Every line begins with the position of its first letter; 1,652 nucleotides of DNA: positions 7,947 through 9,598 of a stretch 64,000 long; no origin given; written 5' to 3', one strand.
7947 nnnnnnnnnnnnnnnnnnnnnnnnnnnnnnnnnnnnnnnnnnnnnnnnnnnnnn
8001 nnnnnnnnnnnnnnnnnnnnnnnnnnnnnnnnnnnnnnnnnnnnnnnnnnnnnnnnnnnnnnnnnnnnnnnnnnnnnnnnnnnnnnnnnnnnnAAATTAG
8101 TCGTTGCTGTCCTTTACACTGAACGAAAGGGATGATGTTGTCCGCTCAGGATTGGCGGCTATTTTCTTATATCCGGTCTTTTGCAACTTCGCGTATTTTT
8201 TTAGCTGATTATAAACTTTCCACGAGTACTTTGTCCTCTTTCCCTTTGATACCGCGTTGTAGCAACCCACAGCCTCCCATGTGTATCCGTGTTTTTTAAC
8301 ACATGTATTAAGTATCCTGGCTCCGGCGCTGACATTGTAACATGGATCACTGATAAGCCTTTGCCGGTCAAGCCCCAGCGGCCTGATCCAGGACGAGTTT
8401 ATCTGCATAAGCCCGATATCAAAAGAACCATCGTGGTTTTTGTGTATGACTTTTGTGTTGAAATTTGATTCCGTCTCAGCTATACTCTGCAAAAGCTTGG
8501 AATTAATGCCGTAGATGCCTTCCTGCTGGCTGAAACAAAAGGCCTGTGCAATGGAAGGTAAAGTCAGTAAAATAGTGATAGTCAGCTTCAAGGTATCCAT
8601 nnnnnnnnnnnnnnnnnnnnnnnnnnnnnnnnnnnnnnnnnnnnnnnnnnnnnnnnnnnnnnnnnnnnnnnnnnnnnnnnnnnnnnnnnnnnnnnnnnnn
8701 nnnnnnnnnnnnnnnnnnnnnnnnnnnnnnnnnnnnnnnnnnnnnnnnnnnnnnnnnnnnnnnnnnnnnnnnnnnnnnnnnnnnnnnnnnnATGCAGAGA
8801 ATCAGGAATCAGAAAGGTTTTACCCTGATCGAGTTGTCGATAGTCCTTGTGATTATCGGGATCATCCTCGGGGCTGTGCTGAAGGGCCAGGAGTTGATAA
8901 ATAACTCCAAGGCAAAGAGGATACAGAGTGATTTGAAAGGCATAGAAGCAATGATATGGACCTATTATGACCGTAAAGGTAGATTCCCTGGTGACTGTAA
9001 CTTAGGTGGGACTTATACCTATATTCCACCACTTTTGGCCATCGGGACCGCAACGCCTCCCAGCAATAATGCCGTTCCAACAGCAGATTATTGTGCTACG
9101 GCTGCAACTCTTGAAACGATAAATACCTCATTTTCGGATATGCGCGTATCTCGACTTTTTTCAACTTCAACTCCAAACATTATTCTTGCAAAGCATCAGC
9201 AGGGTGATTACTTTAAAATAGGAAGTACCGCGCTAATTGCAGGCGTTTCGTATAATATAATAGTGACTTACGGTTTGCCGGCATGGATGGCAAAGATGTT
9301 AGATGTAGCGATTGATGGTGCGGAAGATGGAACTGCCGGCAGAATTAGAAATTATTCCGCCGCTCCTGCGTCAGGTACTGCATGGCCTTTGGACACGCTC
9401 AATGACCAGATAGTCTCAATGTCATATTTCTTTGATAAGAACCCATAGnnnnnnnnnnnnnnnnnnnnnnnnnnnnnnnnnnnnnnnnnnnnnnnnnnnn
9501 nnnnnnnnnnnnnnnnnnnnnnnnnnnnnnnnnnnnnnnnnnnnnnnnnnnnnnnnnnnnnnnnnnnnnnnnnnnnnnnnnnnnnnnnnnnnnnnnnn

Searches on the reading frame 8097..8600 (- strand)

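Call 9: search_protein_families(library=pfam, proteins=[window:8097-8600:-], max_evalue=0.001)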
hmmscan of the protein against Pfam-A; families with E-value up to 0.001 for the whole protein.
window:8097-8600:- (167 aa): 3 families
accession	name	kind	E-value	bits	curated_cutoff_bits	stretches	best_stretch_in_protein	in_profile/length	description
PF01464.25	SLT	-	4.8e-20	71.7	21.3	1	22-132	2-109/117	Transglycosylase SLT domain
PF18896.5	SLT_3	-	0.00014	22.7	27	1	28-100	8-81/89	Lysozyme like domain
PF00062.25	Lys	-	0.00016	22.3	27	1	30-72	21-62/123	C-type lysozyme/alpha-lactalbumin family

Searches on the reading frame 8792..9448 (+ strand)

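Call 9: search_protein_families(library=pfam, proteins=[window:8792-9448:+], max_evalue=0.001)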
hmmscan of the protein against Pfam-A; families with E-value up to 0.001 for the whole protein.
window:8792-9448:+ (218 aa): 1 family
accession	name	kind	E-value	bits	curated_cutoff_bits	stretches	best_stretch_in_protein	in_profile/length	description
PF07963.17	N_methyl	-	2.2e-09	36.9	21.2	1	5-30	2-27/27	Prokaryotic N-terminal methylation motif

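Call 11: search_protein_families(library=ncbifam, proteins=[window:8792-9448:+], max_evalue=0.01)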
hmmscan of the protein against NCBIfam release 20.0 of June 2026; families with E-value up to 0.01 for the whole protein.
window:8792-9448:+ (218 aa): 7 families
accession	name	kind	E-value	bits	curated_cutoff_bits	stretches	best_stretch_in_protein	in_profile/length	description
TIGR02532.1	IV_pilin_GFxxxE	domain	2.1e-08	33.7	16.3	1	7-30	1-24/24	prepilin-type N-terminal cleavage/methylation domain-containing protein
TIGR01708.2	typeII_sec_gspH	equivalog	3.6e-07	30.3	80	1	7-53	1-45/169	type II secretion system minor pseudopilin GspH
TIGR01710.1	typeII_sec_gspG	equivalog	1.5e-06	28.3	88.85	1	8-67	1-61/134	type II secretion system major pseudopilin GspG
NF041775.1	typeIV_PilA_Myxo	equivalog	0.00041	20.4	400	1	7-66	10-70/214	type IV pilin protein PilA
NF040999.1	pilin_ComGC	equivalog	0.00057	20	75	1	7-26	1-20/84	competence type IV pilus major pilin ComGC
NF007862.0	PRK10574.1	equivalog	0.0034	17.5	138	1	5-25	2-22/145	prepilin peptidase-dependent pilin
NF007800.0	PRK10506.1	equivalog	0.0056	16.5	158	1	3-29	4-30/163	prepilin peptidase-dependent protein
